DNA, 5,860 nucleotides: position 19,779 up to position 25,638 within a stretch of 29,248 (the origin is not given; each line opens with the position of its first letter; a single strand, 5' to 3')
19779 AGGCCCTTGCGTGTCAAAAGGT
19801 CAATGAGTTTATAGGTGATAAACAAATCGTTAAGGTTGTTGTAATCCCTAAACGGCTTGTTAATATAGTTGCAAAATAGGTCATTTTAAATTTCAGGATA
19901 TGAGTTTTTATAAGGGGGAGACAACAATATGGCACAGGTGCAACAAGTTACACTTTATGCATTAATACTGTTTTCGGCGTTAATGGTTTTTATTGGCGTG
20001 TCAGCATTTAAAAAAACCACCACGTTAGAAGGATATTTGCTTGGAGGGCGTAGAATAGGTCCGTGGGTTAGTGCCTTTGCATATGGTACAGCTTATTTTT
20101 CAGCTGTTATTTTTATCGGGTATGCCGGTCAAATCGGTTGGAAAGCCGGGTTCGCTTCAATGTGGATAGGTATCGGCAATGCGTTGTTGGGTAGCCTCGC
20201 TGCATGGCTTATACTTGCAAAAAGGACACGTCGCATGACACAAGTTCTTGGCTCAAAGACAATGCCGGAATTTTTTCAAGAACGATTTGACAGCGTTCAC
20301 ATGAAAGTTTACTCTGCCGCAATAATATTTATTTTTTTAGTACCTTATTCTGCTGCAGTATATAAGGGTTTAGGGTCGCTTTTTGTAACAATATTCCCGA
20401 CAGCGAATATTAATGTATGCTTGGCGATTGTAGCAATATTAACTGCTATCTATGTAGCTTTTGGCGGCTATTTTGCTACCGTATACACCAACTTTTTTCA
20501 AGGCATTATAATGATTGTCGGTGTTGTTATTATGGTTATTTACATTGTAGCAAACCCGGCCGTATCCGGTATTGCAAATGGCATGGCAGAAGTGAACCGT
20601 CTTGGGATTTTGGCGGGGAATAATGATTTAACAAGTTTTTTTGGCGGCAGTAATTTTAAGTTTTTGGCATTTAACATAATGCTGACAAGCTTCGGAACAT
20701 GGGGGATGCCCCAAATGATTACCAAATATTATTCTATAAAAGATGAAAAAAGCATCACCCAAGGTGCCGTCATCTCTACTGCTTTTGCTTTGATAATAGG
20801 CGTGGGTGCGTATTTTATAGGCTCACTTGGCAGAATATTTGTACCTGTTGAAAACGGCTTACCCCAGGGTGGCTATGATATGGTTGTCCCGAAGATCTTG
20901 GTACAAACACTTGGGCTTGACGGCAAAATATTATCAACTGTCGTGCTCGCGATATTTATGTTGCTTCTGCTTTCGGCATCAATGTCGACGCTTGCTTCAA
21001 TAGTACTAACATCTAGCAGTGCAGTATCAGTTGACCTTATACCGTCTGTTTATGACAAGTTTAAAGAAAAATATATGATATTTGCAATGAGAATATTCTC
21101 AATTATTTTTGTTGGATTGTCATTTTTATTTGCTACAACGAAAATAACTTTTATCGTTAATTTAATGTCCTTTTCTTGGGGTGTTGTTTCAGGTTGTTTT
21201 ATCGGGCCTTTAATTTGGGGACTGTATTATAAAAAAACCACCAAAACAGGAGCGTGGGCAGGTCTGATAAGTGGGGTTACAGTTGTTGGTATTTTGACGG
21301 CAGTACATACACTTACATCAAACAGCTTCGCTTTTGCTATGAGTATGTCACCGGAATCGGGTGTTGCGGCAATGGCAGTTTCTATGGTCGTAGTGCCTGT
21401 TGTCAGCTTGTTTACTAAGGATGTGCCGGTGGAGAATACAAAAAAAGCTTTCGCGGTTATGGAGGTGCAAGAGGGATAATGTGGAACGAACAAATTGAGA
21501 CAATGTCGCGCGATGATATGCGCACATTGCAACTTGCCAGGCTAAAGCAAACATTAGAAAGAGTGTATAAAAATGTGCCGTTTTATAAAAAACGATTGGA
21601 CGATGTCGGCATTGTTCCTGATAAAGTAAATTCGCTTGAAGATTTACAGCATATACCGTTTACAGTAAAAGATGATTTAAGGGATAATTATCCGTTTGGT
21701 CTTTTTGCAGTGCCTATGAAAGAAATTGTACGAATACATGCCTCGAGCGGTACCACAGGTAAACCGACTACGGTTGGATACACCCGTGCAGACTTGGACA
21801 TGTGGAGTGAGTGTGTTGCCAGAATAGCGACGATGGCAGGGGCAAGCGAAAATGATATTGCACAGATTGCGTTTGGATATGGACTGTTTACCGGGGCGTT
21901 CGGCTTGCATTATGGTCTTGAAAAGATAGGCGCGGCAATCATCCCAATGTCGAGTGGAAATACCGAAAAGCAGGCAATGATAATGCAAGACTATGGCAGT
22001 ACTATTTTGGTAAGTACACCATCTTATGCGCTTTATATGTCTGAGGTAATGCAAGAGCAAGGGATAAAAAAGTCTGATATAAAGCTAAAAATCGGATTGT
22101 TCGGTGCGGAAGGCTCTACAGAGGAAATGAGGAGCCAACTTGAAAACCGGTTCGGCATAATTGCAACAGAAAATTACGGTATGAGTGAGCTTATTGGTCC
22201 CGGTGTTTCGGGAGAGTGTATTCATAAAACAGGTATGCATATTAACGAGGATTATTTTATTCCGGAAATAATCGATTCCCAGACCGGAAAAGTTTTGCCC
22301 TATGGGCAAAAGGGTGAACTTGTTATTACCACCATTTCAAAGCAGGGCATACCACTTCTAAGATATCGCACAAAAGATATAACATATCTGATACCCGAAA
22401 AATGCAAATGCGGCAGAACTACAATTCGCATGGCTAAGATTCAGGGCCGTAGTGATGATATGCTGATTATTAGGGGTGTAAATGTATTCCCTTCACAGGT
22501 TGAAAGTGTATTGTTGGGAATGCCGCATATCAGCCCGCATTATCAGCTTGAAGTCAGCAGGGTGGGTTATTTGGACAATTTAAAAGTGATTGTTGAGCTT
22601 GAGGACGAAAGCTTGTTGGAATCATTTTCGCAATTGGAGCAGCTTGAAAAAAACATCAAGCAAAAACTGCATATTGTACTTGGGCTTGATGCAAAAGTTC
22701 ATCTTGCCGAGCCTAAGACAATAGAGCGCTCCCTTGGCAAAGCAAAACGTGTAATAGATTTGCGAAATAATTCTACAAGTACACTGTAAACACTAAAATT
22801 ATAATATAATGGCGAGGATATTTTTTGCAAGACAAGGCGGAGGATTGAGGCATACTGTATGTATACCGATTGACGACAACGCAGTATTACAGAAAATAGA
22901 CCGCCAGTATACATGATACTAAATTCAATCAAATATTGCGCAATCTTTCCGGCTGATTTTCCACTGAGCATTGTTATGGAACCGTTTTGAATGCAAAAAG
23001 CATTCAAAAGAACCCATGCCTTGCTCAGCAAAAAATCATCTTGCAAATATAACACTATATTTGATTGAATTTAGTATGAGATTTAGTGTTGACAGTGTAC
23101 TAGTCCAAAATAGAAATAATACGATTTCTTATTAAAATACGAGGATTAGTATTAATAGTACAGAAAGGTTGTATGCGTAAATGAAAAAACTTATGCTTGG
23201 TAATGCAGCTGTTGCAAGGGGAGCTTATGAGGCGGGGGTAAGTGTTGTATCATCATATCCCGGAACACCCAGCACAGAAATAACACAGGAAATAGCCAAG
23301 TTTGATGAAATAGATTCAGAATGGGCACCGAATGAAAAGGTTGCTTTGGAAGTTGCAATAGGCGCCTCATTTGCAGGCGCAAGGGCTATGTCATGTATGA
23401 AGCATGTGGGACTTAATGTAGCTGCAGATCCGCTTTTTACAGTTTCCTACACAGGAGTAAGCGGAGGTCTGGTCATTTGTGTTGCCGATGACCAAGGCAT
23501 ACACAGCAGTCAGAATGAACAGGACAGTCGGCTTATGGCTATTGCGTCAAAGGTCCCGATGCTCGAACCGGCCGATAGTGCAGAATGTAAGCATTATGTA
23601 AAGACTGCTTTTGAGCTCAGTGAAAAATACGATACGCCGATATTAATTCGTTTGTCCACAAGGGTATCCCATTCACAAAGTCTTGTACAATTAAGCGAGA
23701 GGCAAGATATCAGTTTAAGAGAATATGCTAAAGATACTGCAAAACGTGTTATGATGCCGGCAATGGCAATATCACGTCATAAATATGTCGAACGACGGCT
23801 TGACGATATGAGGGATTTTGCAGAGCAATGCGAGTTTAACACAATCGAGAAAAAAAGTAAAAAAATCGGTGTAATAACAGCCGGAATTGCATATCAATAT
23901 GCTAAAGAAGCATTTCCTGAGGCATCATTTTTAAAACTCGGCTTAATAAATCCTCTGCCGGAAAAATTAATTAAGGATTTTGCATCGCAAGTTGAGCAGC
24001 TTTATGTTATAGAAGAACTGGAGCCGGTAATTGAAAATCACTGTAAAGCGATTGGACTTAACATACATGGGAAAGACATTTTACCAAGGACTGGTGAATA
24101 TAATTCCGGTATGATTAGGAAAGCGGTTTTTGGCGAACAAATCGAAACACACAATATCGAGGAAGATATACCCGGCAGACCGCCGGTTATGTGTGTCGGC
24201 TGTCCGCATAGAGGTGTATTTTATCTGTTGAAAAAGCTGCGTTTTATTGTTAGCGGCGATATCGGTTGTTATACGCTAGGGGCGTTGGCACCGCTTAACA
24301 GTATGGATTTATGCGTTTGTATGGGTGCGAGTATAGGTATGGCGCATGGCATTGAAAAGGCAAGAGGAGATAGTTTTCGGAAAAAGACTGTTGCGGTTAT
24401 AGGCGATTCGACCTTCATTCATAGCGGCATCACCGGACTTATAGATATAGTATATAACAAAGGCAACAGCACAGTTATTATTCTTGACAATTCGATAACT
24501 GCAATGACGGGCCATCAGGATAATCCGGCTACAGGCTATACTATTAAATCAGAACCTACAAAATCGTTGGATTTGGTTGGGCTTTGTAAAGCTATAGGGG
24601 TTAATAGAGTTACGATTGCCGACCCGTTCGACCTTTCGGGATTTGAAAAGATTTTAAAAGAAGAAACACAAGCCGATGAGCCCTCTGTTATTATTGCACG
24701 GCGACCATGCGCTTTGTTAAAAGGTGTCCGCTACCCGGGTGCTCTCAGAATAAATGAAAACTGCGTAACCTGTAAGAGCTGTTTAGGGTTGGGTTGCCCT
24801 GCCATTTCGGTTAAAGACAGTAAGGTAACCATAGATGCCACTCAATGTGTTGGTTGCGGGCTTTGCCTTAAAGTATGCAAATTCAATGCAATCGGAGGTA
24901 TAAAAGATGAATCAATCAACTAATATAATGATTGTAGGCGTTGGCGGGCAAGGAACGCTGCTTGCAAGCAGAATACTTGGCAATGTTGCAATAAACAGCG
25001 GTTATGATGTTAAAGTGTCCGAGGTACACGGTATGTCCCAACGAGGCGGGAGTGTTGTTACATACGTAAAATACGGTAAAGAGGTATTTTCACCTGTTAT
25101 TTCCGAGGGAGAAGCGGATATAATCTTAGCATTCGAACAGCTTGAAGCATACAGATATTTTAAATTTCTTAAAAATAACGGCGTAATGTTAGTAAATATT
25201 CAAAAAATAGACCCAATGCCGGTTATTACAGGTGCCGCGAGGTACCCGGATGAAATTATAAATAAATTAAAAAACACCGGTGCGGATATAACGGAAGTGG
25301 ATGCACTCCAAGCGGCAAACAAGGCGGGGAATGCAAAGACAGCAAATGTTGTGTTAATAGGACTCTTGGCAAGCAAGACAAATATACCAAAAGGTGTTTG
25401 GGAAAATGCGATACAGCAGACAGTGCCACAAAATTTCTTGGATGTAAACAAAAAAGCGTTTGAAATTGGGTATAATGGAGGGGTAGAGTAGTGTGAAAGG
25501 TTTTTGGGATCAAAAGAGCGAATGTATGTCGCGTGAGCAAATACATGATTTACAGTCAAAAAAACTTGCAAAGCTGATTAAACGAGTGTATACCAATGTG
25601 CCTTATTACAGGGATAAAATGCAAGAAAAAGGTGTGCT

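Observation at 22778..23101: Nested, Russian-doll 324-bp MITE-like element between paaK1 and iorA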

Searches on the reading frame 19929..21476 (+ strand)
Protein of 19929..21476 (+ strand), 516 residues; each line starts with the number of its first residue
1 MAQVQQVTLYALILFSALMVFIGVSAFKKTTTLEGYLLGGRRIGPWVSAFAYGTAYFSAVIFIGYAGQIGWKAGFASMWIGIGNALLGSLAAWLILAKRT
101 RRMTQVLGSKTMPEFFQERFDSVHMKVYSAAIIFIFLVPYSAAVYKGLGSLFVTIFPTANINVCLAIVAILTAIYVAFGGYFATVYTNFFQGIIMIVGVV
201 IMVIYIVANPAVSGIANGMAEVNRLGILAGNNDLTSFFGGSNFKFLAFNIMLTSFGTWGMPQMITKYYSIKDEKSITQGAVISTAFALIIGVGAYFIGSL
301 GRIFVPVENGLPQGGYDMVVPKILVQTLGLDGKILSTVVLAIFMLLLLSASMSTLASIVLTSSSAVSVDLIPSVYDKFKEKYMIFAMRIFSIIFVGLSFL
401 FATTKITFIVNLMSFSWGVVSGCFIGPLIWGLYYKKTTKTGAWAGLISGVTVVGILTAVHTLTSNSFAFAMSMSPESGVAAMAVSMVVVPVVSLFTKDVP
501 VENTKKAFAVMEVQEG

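Call 86: search_protein_families(library=ncbifam, proteins=[window:19929-21476:+], max_evalue=0.00001)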
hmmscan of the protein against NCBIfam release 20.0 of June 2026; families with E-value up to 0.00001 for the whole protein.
window:19929-21476:+ (516 aa): 9 families
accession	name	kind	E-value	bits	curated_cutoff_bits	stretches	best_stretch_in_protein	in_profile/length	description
TIGR02121.1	Na_Pro_sym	equivalog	6.1e-56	190.1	515.5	1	9-512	4-484/488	sodium/proline symporter PutP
TIGR00813.1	sss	superfamily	1.3e-47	162.8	184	1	36-449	1-411/411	sodium/solute symporter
TIGR02119.1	panF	equivalog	4e-38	131.6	328.05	1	13-469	8-447/471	sodium/pantothenate symporter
NF011948.0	PRK15419.1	equivalog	1.3e-29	103.5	955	1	9-454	8-442/502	sodium/proline symporter PutP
TIGR03648.1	Na_symport_lg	subfamily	1e-28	100.1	320.75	2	12-302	3-297/547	VC_2705 family sodium/solute symporter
NF006903.2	PRK09395.1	subfamily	1.3e-16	60.2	750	1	7-513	36-538/552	cation/acetate symporter ActP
NF058657.1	MncbAcdTpMctC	equivalog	2.6e-15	55.9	670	1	6-513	8-513/527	monocarboxylic acid transporter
TIGR02711.1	symport_actP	equivalog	3.9e-15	55.6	1099.25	1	10-453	36-476/549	cation/acetate symporter ActP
NF007790.0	PRK10484.1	equivalog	2.2e-10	40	401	1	7-486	4-480/527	solute:sodium symporter family transporter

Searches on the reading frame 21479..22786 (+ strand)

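Call 86: search_protein_families(library=ncbifam, proteins=[window:21479-22786:+], max_evalue=0.00001)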
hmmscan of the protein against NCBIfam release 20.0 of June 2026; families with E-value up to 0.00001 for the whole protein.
window:21479-22786:+ (436 aa): 18 families
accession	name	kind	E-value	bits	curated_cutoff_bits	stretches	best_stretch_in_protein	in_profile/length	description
TIGR02155.1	PA_CoA_ligase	equivalog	6.4e-168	558.7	646.3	1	7-429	1-422/422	phenylacetate--CoA ligase PaaK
NF041878.1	paak_haloarch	equivalog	1.3e-157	524.8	700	1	4-429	3-427/427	phenylacetate--CoA ligase PaaK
NF053551.1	FlxY_rubin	equivalog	1.4e-62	211.8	520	1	6-424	1-419/424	flexirubin biosynthesis putative acyl-CoA ligase FlxY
NF045666.1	DVU1553_fam_AMP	equivalog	1.9e-59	201.4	300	1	7-324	16-330/331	DVU_1553 family AMP-dependent CoA ligase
TIGR03335.1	F390_ftsA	equivalog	7.8e-47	160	458.7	1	2-381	2-389/445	coenzyme F390 synthetase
NF041217.1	BagE_FevW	exception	1.2e-38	133.2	800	1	11-350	10-336/424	bagremycin/ferroverdin synthetase BagE/FevW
TIGR02304.1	aden_form_hyp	equivalog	1.1e-12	47.7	251.9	1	164-399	178-395/430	F390 synthetase-related protein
NF004837.0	PRK06187.1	subfamily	1.3e-11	43.4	476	1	82-239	171-324/531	long-chain-fatty-acid--CoA ligase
TIGR02262.1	benz_CoA_lig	subfamily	4.9e-11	42.1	375.25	1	88-351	168-432/508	benzoate-CoA ligase family protein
NF006181.0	PRK08314.1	subfamily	6.4e-09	34.6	705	1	61-285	184-405/563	long-chain-fatty-acid--CoA ligase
NF053567.1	HBDA_AROS1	equivalog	6.4e-08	31.4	1000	0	322-399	413-489/523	3-hydroxybenzoate--CoA ligase HbdA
NF006167.0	PRK08308.1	equivalog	7.3e-08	31.7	513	0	321-352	309-340/414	acyl-CoA synthetase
NF004822.0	PRK06178.1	equivalog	3e-07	29.4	782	0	264-352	404-495/571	acyl-CoA synthetase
NF009071.0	PRK12406.1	subfamily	6.9e-07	28.1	701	1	88-392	160-469/510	acyl-CoA synthetase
NF004114.0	PRK05605.1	equivalog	1.4e-06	26.9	766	1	85-354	225-498/575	long-chain-fatty-acid--CoA ligase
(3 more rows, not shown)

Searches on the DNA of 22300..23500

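Call 4: search_rna_families(source=window, start=22300, end=23500, threshold=evalue, max_evalue=10, show_alignments=3)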
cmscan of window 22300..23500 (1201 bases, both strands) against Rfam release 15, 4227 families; matches with E-value up to 10: 6.
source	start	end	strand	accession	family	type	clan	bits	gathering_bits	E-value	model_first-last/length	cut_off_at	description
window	22958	23034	-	RF03879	mir-2831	Gene; miRNA;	-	21.7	90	0.21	1-75/75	no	mir-2831 microRNA precursor family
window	22349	22535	-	RF02881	MH_s25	Gene; sRNA;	-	18.1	114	1.2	1-207/207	no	Mesorhizobail RNA 25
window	23106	23156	-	RF04344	Plastid-psbA-3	Cis-reg;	CL00153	17.2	48.4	6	1-57/57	no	Plastid-psbA-3 3UTR RNA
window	22852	22922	-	RF00725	mir-iab-4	Gene; miRNA;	-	17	73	2.5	1-71/71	no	mir-iab-4 microRNA precursor family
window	23416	23452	-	RF00651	mir-221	Gene; miRNA;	-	16.8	46.6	0.93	23-57/84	no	mir-221 microRNA precursor family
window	22652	22703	+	RF02777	OppA_thermometer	Cis-reg; thermoregulator;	-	14.2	290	0.42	1-304/304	no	OppA 5' UTR thermometer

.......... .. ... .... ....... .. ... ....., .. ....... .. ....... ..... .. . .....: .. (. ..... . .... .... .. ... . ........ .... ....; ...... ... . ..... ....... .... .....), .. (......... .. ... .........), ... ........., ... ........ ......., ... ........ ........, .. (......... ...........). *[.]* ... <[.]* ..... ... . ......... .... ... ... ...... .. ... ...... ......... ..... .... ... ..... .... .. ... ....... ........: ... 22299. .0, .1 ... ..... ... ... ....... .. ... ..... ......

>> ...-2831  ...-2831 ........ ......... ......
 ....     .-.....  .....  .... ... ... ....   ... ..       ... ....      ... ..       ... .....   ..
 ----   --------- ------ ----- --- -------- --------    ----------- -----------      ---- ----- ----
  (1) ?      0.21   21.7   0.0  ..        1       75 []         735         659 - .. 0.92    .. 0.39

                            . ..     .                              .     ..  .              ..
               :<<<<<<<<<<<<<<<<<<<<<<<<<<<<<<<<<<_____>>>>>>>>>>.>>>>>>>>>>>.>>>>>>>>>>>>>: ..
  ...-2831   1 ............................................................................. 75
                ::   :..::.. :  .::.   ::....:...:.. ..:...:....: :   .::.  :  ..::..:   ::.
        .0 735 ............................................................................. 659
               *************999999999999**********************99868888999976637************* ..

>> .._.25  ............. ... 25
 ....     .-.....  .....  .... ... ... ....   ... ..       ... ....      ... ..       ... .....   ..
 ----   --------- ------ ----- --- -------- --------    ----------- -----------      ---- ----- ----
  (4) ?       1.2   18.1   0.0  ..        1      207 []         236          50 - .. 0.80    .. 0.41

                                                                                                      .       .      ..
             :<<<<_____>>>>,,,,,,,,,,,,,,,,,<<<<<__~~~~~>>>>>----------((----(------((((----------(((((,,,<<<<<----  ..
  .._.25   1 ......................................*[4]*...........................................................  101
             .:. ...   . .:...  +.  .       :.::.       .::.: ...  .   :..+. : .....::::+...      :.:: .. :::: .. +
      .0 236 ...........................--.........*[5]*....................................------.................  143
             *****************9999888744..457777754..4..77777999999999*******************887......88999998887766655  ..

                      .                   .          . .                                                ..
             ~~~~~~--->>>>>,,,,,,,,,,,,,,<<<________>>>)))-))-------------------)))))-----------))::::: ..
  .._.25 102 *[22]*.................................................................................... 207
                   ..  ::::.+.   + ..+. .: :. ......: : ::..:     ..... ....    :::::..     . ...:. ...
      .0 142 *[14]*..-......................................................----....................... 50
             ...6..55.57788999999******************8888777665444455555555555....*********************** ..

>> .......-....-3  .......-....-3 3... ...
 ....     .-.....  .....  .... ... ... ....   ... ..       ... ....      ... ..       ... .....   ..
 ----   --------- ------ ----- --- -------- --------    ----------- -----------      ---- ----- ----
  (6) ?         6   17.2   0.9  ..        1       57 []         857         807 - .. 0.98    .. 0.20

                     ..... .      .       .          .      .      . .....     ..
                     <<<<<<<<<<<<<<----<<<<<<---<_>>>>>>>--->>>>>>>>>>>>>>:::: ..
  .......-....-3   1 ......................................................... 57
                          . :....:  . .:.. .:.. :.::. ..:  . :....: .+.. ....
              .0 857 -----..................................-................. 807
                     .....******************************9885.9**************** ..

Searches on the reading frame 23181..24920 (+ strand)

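Call 86: search_protein_families(library=ncbifam, proteins=[window:23181-24920:+], max_evalue=0.00001)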
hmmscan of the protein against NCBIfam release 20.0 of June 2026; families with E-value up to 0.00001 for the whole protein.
window:23181-24920:+ (580 aa): 19 families
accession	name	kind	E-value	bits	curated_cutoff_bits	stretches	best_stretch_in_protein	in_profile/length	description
TIGR03336.1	IOR_alpha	equivalog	4.5e-220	732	650.9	1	1-571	1-595/595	indolepyruvate ferredoxin oxidoreductase subunit alpha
NF009589.0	PRK13030.1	subfamily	3.4e-32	111.1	816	2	63-294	114-365/1170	indolepyruvate ferredoxin oxidoreductase family protein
TIGR03710.1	OAFO_sf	subfamily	2.7e-21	75.8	482.75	1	4-71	195-265/561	2-oxoacid:acceptor oxidoreductase subunit alpha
NF006412.0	PRK08659.1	equivalog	1.8e-18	66.9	411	1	3-74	6-80/378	2-oxoacid:acceptor oxidoreductase subunit alpha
NF009588.0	PRK13029.1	subfamily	3.4e-18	65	952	2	92-290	145-361/1196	indolepyruvate ferredoxin oxidoreductase family protein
NF005507.0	PRK07119.1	subfamily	5e-14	51.9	399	1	2-278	4-305/352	3-methyl-2-oxobutanoate dehydrogenase subunit VorB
NF007206.0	PRK09627.1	equivalog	8.3e-11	41.4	579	1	6-179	7-189/375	2-oxoglutarate synthase subunit alpha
NF040682.1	PorA_Arch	equivalog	7.1e-10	38.4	550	1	3-89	4-95/387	pyruvate synthase subunit PorA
NF006232.0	PRK08366.1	equivalog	4.6e-09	35.4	646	1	2-171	7-182/394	2-ketoisovalerate ferredoxin oxidoreductase subunit alpha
NF058577.1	FdxA_fam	equivalog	6e-09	36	65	1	521-570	2-52/52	4Fe-4S ferredoxin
NF006233.0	PRK08367.1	equivalog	2.3e-07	30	625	1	1-89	3-96/394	pyruvate ferredoxin oxidoreductase subunit alpha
NF045791.1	OxalOxredalpha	equivalog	3.6e-07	29.6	500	1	2-84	4-91/395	oxalate oxidoreductase subunit alpha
TIGR04105.1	FeFe_hydrog_B1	subfamily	5.3e-07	28.7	450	1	523-572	108-160/462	monomeric [FeFe] hydrogenase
TIGR02700.1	flavo_MJ0208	hypoth_equivalog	5.4e-07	29.1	251.35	1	525-574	147-197/234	dihydromethanopterin reductase (acceptor)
NF045874.1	Vhu_polyferre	exception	7.8e-07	28.2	600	1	522-571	124-174/381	F420-non-reducing hydrogenase associated-polyferredoxin VhuB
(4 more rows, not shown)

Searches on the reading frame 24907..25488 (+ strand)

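Call 86: search_protein_families(library=ncbifam, proteins=[window:24907-25488:+], max_evalue=0.00001)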
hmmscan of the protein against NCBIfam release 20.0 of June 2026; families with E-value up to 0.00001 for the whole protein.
window:24907-25488:+ (194 aa): 25 families
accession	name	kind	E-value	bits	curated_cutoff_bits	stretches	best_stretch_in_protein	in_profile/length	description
NF005325.0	PRK06853.1-5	equivalog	5.1e-86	287.3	230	1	3-190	2-189/192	indolepyruvate oxidoreductase subunit beta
NF005322.0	PRK06853.1-2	equivalog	1.1e-72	243.9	237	1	2-191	3-192/197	indolepyruvate oxidoreductase subunit beta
NF005323.0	PRK06853.1-3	equivalog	2.1e-57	194.3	238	1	2-190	4-193/197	indolepyruvate oxidoreductase subunit beta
TIGR03334.1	IOR_beta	equivalog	2.6e-57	193.9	205.8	1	6-189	2-188/189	indolepyruvate ferredoxin oxidoreductase subunit beta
NF005326.0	PRK06853.1-6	equivalog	7.5e-49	166.3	348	1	5-190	4-194/202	indolepyruvate oxidoreductase subunit beta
NF004915.0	PRK06274.1-1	equivalog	1.7e-39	135.3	274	1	6-189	4-189/194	indolepyruvate oxidoreductase subunit beta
NF004917.0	PRK06274.1-3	equivalog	1.4e-38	132.9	284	1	6-187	4-188/203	indolepyruvate oxidoreductase subunit beta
NF005324.0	PRK06853.1-4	equivalog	3.9e-37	128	222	1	5-190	3-187/196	indolepyruvate oxidoreductase subunit beta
NF004918.0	PRK06274.1-4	equivalog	7.1e-36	123.9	278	1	5-185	3-185/202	indolepyruvate oxidoreductase subunit beta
NF005328.0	PRK06853.2-2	equivalog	5.5e-32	111.1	240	1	4-190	3-181/192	indolepyruvate oxidoreductase subunit beta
NF004916.0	PRK06274.1-2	equivalog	3.1e-26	92.6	227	1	6-101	4-98/178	indolepyruvate oxidoreductase subunit beta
NF005327.0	PRK06853.2-1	equivalog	7.2e-23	81.4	242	1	5-187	4-180/194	indolepyruvate oxidoreductase subunit beta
NF006211.0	PRK08338.1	equivalog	1.3e-18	67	239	1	7-193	3-169/170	2-oxoacid:ferredoxin oxidoreductase subunit gamma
NF005329.0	PRK06853.2-4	equivalog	1e-15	58.3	267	1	6-96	3-99/175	indolepyruvate oxidoreductase subunit beta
NF009589.0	PRK13030.1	subfamily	3.3e-15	54.9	816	1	3-188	727-923/1170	indolepyruvate ferredoxin oxidoreductase family protein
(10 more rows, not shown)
